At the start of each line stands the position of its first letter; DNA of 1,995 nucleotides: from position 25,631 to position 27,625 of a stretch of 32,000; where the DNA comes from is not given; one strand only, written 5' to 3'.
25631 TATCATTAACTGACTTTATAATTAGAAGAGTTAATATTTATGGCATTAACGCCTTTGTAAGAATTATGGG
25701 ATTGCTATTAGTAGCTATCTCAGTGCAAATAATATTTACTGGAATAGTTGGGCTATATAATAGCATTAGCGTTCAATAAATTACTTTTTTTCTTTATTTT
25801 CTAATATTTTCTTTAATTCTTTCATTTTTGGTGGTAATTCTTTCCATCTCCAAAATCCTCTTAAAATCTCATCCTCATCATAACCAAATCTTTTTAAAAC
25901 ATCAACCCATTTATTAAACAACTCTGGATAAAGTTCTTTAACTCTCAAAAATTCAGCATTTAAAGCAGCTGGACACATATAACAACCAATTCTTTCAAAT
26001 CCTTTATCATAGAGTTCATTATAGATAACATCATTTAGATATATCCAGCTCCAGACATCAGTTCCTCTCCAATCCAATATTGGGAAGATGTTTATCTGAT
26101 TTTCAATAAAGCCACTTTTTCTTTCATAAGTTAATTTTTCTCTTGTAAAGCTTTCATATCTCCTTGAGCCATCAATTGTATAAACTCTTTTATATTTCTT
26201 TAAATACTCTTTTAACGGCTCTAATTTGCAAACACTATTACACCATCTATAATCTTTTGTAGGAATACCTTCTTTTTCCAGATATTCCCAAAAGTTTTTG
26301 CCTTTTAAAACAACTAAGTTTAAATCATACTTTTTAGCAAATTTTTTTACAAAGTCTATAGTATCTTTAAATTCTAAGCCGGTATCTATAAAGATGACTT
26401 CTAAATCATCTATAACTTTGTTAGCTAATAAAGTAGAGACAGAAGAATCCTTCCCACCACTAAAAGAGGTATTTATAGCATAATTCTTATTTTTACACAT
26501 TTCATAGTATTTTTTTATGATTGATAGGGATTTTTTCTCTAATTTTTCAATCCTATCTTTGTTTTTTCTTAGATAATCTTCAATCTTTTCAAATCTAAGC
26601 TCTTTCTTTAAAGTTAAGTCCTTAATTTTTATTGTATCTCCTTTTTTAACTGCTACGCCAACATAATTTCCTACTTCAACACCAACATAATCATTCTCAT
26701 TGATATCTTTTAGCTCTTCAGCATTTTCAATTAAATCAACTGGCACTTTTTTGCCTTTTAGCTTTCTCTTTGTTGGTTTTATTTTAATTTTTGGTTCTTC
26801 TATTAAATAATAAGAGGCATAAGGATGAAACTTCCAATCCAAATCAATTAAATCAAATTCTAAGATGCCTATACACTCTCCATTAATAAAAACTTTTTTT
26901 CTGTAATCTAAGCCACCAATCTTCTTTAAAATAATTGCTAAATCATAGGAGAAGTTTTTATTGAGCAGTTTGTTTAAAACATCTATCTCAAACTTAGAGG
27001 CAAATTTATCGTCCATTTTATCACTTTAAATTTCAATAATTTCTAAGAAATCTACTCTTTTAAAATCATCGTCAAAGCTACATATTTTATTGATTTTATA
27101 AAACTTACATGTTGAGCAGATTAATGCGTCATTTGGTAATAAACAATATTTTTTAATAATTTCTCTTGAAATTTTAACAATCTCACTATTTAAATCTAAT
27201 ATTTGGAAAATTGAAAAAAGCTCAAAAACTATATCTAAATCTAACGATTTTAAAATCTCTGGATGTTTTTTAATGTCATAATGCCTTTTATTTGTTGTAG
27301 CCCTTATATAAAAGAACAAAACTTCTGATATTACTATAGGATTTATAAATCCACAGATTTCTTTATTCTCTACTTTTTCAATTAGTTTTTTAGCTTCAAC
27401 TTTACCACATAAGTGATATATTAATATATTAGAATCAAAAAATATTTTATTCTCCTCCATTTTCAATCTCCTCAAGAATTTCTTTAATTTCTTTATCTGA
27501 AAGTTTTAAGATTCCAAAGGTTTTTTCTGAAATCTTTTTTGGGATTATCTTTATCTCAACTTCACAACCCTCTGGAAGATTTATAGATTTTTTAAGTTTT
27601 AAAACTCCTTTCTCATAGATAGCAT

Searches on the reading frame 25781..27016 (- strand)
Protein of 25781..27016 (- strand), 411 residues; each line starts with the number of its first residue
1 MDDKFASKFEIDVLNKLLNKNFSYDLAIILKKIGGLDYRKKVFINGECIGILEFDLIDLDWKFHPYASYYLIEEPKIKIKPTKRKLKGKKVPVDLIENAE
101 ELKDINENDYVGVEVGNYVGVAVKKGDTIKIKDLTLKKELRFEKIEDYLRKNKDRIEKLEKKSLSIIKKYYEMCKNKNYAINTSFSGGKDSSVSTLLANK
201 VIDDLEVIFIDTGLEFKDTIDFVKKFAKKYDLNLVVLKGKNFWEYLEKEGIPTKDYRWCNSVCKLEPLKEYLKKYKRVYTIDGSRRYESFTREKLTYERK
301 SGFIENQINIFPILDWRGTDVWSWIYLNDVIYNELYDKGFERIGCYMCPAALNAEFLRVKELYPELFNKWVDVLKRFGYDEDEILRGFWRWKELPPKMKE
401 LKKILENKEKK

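Call 57: find_related_loci(query=window:25781-27016:-, collection=viral_contigs, flank=500)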
Query window:25781-27016:- (411 aa) in viral_contigs; peptide patterns used: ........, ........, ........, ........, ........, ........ (x = any residue, [..] = any of these).
22 stretches matched a pattern, but none encodes a relative of the query by tblastn (E <= 1e-3).
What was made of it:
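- Tried and rejected: It found none (call 57).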

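Call 90: search_protein_families(library=pfam, proteins=[window:25781-27016:-], max_evalue=0.01)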
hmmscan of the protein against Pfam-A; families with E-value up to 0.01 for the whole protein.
window:25781-27016:- (411 aa): 3 families
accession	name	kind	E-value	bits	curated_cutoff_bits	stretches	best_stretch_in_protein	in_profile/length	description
PF01507.26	PAPS_reduct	-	2.2e-59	200.9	22.5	1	181-350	2-174/175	Phosphoadenosine phosphosulfate reductase domain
PF24167.1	DUF7411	-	0.005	16.9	28.7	0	182-237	4-56/194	Family of unknown function (DUF7411)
PF06508.19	QueC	-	0.0087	16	22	0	185-238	6-59/210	Queuosine biosynthesis protein QueC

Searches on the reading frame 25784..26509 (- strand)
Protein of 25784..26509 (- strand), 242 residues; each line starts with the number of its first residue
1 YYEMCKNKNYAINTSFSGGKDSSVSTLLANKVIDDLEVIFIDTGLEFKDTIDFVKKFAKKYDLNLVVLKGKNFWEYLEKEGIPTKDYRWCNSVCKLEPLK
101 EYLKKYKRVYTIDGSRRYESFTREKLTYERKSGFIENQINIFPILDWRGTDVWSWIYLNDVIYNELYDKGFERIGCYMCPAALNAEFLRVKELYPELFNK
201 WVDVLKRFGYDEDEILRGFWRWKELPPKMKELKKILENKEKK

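Call 58: search_dna_similar(query=window:25784-26509:-, collection=phages, mode=protein, max_rows=25, rows=spread, max_evalue=0.001)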
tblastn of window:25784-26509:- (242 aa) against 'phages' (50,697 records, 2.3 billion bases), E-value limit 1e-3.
Records with a match: 69; places in all: 69; records where one place covers at least 80% of the query: 26.
Best place of each record, by identity: <60% 69.
By first word of the organism name: Klebsiella 12; Acinetobacter 9; Bacteriophage 7; Bacteroides 7; Bacillus 6; Clostridium 5; Acidianus 2; Sulfolobus 2; Oscillospiraceae 2; Clostridioides 2; and 13 more.
By host as written in the record: - 16; Bacillus subtilis 6; Acinetobacter baumannii 4; Bacteroides fragilis CSC10 3; Acidianus sp. CHAS 2; Sulfolobus 2; Oscillospiraceae 2; Klebsiella pneumoniae YMC15/11/N98 2; and 27 more.
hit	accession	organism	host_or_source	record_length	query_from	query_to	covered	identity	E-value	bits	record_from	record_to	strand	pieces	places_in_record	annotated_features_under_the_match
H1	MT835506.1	Bacteriophage sp.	human fecal samples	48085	15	221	86%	31.7%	5e-19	91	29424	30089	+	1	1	record has no annotation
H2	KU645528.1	Acidianus tailed spindle virus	Acidianus sp. CHAS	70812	12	204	80%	31.3%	1e-11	70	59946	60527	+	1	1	phosphoadenylyl-sulfate reductase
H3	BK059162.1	Altiarchaeum virus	groundwater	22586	11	180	70%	34.3%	2e-12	72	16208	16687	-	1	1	PAPS reductase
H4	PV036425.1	Oscillospiraceae phage NatCom_11393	Oscillospiraceae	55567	3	219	90%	26.1%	3e-6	53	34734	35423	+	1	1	phosphoadenosine phosphosulfate reductase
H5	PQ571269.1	Bacteroides phage BKO1-TP3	Bacteroides koreensis HM3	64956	12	208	81%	27.7%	7e-13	73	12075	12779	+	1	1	phosphoadenosine phosphosulfate reductase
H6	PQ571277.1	Bacteroides phage BS-TP4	Bacteroides salyersiae BG8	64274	14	208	81%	26.8%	1e-10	67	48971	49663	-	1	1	phosphoadenosine phosphosulfate reductase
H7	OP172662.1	Bacteroides phage BF10P1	Bacteroides fragilis CSC10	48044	15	208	80%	26.8%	2e-12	72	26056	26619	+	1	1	hypothetical protein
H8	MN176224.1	Bacillus phage 031MP002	Bacillus subtilis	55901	1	205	85%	25.2%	2e-6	54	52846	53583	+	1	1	81: PAPS reductase domain protein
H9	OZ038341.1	Acinetobacter phage vB_AbaM_Highwayman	-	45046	3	182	74%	28.5%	9e-7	55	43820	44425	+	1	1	phosphoadenosine phosphosulfate reductase | hypothetical protein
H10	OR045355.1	Acinetobacter phage Ab31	Acinetobacter baumannii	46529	3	182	74%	28.5%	9e-7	55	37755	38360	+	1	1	reductase/sulfotransferase | hypothetical protein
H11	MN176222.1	Bacillus phage 022DV001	Bacillus subtilis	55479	1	205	85%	24.8%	4e-6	53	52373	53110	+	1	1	79: PAPS reductase domain protein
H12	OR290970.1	Klebsiella phage SAKp02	Klebsiella pneumoniae B3768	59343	16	218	84%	24.7%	1e-5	52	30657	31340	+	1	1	putative head morphogenesis protein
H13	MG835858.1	Klebsiella phage KPN N98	Klebsiella pneumoniae YMC15/11/N98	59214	16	218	84%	24.3%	8e-5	49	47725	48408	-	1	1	hypothetical protein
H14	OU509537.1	Klebsiella pneumoniae phage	not known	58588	16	218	84%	23.8%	2e-5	51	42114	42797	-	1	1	record has no annotation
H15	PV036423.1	phage NatCom_17901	human feces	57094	15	202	78%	25.1%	1e-5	51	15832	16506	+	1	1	phosphoadenosine phosphosulfate reductase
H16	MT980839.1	Ruminococcus phage phiRgPS_6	[Ruminococcus] gnavus ATCC 29149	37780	15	211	81%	23.5%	7e-8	58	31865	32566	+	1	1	gp45: hypothetical protein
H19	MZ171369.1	Methanoculleus virus Blf4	Methanoculleus bourgensis E02.3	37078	16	198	76%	24.5%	3e-6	53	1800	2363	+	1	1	DNA modification methylase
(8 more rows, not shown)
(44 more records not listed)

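Call 59: get_annotated_region(hit=H1, flank=400)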
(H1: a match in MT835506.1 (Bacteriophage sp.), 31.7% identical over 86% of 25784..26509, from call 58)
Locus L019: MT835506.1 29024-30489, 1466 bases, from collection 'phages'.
description: UNVERIFIED: Bacteriophage sp. clone scaffold_61 genomic sequence.
organism: Bacteriophage sp. (NCBI taxid 38018)
taxonomy: Viruses
host: -; source: human fecal samples; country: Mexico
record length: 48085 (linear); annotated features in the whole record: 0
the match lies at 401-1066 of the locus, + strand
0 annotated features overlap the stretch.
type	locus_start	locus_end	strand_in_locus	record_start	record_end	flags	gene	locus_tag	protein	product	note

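Call 60: get_annotated_region(hit=H2, flank=400)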
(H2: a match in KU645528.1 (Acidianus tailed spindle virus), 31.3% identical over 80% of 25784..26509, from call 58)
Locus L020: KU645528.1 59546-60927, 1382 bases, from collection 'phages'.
description: Acidianus tailed spindle virus isolate 1, complete genome.
organism: Acidianus tailed spindle virus (NCBI taxid 1797140)
taxonomy: Viruses; Bicaudaviridae
host: Acidianus sp. CHAS; source: -; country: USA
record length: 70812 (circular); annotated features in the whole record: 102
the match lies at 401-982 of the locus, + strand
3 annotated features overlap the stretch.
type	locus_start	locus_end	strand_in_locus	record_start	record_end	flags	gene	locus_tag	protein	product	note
CDS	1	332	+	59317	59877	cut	-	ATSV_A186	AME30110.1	hypothetical protein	-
CDS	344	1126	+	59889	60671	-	-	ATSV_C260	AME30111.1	phosphoadenylyl-sulfate reductase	-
CDS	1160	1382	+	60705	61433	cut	-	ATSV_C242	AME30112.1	viral integrase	conserved large spindle virus protein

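Call 61: get_annotated_region(hit=H3, flank=400)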
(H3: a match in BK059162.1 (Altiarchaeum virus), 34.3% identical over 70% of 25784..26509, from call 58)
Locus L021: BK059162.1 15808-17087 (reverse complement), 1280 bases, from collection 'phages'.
description: TPA_asm: Altiarchaeum virus isolate Altivir_8_HURL genomic sequence.
organism: Altiarchaeum virus (NCBI taxid 2839849)
taxonomy: Viruses
host: -; source: groundwater; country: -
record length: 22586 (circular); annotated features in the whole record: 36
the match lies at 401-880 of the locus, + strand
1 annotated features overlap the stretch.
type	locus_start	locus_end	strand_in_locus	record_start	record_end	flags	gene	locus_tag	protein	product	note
CDS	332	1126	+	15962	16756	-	-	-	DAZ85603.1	PAPS reductase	Altivir_8_HURL_29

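Call 62: get_annotated_region(hit=H4, flank=400)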
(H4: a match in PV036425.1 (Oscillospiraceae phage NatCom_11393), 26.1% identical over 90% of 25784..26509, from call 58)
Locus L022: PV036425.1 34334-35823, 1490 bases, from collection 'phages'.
description: Oscillospiraceae phage NatCom_11393, complete genome.
organism: Oscillospiraceae phage NatCom_11393 (NCBI taxid 3403532)
taxonomy: Viruses; Duplodnaviria; Heunggongvirae; Uroviricota; Caudoviricetes; Ca. Heliusvirales
host: Oscillospiraceae; source: human feces; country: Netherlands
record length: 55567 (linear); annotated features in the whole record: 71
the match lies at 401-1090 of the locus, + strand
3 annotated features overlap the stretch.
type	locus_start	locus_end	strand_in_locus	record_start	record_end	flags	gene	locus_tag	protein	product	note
CDS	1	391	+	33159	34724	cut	-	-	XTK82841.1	terminase large subunit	-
CDS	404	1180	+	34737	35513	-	-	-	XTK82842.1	phosphoadenosine phosphosulfate reductase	-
CDS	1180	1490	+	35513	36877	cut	-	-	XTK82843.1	portal protein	-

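Call 63: get_annotated_region(hit=H5, flank=400)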
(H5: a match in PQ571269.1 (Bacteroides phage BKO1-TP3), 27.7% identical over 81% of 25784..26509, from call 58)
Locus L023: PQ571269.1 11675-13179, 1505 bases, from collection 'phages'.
description: Bacteroides phage BKO1-TP3, complete genome.
organism: Bacteroides phage BKO1-TP3 (NCBI taxid 3385217)
taxonomy: Viruses
host: Bacteroides koreensis HM3; source: sewage from septic tank; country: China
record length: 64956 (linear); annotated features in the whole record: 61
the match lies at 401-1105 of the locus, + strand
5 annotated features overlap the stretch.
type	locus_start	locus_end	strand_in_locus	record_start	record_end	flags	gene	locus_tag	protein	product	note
CDS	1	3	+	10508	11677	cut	-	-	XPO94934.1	DNA methyltransferase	BKO1-TP3_gp20; BKO1-TP3_gp20; Annot2=(structure alignment-afuniprot50) AF-A0A847T4R0-F1-model_v4 DNA ...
CDS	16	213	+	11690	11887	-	-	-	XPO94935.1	hypothetical protein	BKO1-TP3_gp21; BKO1-TP3_gp21; None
CDS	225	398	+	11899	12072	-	-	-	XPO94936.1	hypothetical protein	BKO1-TP3_gp22; BKO1-TP3_gp22; None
CDS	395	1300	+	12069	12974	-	-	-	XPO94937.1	phosphoadenosine phosphosulfate reductase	BKO1-TP3_gp23; BKO1-TP3_gp23; Annot2=(structure alignment-afuniprot50) AF-A0A7U0VEU0-F1-model_v4 Phosphoadenosine ...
CDS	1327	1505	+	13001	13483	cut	-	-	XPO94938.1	putative DNA N-6-adenine-methyltransferase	BKO1-TP3_gp24; BKO1-TP3_gp24; Annot2=(hmm profile search-phrog [Rank2]) phrog_111 DNA ...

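Call 64: get_annotated_region(hit=H8, flank=400)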
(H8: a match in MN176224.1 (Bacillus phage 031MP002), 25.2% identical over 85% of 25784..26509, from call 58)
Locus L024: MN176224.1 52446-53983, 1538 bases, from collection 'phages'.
description: Bacillus phage 031MP002, complete genome.
organism: Bacillus phage 031MP002 (NCBI taxid 2601656)
taxonomy: Viruses; Duplodnaviria; Heunggongvirae; Uroviricota; Caudoviricetes
host: Bacillus subtilis; source: soil; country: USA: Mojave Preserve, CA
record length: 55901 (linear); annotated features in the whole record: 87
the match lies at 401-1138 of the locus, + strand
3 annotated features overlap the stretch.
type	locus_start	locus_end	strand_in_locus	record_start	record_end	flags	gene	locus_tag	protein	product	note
CDS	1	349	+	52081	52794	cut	80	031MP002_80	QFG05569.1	ParB-like nuclease domain protein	-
CDS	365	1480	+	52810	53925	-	81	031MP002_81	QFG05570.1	PAPS reductase domain protein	-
CDS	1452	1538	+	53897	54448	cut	82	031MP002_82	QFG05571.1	methyltransferase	-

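Call 65: get_annotated_region(hit=H9, flank=400)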
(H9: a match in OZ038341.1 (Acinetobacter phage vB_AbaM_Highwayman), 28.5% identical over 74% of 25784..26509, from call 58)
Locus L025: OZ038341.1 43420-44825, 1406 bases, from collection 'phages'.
description: Acinetobacter phage vB_AbaM_Highwayman genome assembly, chromosome: vB_AbaM_Highwayman.
organism: Acinetobacter phage vB_AbaM_Highwayman (NCBI taxid 3154075)
taxonomy: Viruses
host: -; source: -; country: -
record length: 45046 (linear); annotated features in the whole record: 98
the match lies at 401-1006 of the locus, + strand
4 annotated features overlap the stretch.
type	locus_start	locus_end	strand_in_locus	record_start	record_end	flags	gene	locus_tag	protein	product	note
CDS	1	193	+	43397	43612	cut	-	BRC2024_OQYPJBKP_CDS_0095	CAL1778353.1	hypothetical protein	ID:OQYPJBKP_CDS_0095; source:PHANOTATE_1.5.1; unknown function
CDS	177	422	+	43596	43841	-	-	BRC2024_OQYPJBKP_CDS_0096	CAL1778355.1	hypothetical protein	ID:OQYPJBKP_CDS_0096; source:PHANOTATE_1.5.1; unknown function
CDS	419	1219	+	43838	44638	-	-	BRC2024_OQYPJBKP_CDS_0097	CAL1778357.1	phosphoadenosine phosphosulfate reductase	ID:OQYPJBKP_CDS_0097; source:PHANOTATE_1.5.1; auxiliary metabolic gene and host takeover; moron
CDS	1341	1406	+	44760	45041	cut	-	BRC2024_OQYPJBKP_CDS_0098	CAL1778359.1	hypothetical protein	ID:OQYPJBKP_CDS_0098; source:PHANOTATE_1.5.1; unknown function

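Call 66: get_annotated_region(hit=H16, flank=400)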
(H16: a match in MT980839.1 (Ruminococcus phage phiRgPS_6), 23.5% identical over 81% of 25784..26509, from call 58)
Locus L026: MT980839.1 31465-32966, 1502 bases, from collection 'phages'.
description: Ruminococcus phage phiRgPS_6, complete genome.
organism: Ruminococcus phage phiRgPS_6 (NCBI taxid 2772521)
taxonomy: Viruses; Duplodnaviria; Heunggongvirae; Uroviricota; Caudoviricetes
host: [Ruminococcus] gnavus ATCC 29149; source: human feces; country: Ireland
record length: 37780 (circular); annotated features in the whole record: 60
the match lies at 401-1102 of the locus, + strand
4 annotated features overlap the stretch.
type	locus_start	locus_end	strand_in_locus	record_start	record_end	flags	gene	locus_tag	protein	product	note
CDS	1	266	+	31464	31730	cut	gp44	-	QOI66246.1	hypothetical protein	-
CDS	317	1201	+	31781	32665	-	gp45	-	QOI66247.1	hypothetical protein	-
CDS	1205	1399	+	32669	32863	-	gp46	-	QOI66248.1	hypothetical protein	-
CDS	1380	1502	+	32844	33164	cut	gp47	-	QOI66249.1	zinc-ribbon domain containing protein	-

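Call 67: get_annotated_region(hit=H12, flank=400)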
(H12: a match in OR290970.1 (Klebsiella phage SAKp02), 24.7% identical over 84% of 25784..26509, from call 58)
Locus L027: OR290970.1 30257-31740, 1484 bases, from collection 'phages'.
description: Klebsiella phage SAKp02, complete genome.
organism: Klebsiella phage SAKp02 (NCBI taxid 3064294)
taxonomy: Viruses; Duplodnaviria; Heunggongvirae; Uroviricota; Caudoviricetes; Casjensviridae; Yonseivirus
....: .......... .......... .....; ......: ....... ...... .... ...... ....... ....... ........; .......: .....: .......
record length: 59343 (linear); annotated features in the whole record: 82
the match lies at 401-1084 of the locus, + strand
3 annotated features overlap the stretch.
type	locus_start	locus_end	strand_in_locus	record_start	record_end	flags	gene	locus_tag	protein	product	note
CDS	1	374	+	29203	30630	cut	-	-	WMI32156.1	hypothetical protein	-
CDS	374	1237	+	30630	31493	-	-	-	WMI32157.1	putative head morphogenesis protein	-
CDS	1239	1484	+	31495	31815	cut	-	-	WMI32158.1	hypothetical protein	-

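Call 68: get_annotated_region(hit=H19, flank=400)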
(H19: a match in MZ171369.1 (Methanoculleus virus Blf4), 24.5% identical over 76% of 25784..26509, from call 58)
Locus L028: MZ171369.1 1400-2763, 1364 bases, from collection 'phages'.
description: Methanoculleus virus Blf4, complete genome.
organism: Methanoculleus virus Blf4 (NCBI taxid 3070925)
taxonomy: Viruses; Duplodnaviria; Heunggongvirae; Uroviricota; Caudoviricetes; Pungoviridae; Flagovirus; Flagovirus limi
host: Methanoculleus bourgensis E02.3; source: biogas sludge; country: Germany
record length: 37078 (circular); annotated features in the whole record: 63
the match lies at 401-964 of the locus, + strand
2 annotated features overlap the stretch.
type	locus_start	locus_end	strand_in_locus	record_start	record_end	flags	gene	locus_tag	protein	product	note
CDS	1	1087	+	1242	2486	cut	-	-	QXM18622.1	DNA modification methylase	-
CDS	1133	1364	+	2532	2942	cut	-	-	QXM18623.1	hypothetical protein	-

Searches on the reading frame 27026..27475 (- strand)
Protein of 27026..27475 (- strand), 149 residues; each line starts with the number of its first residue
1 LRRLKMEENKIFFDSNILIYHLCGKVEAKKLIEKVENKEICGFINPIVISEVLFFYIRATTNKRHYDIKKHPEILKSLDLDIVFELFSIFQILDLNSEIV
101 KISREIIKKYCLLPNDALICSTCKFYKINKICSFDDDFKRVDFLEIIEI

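Call 90: search_protein_families(library=pfam, proteins=[window:27026-27475:-], max_evalue=0.01)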
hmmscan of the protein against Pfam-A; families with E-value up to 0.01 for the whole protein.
window:27026-27475:- (149 aa): 1 family
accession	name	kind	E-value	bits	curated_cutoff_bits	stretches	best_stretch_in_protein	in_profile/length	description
PF01850.27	PIN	-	2.8e-24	86.4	23.6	1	11-143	1-119/120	PIN domain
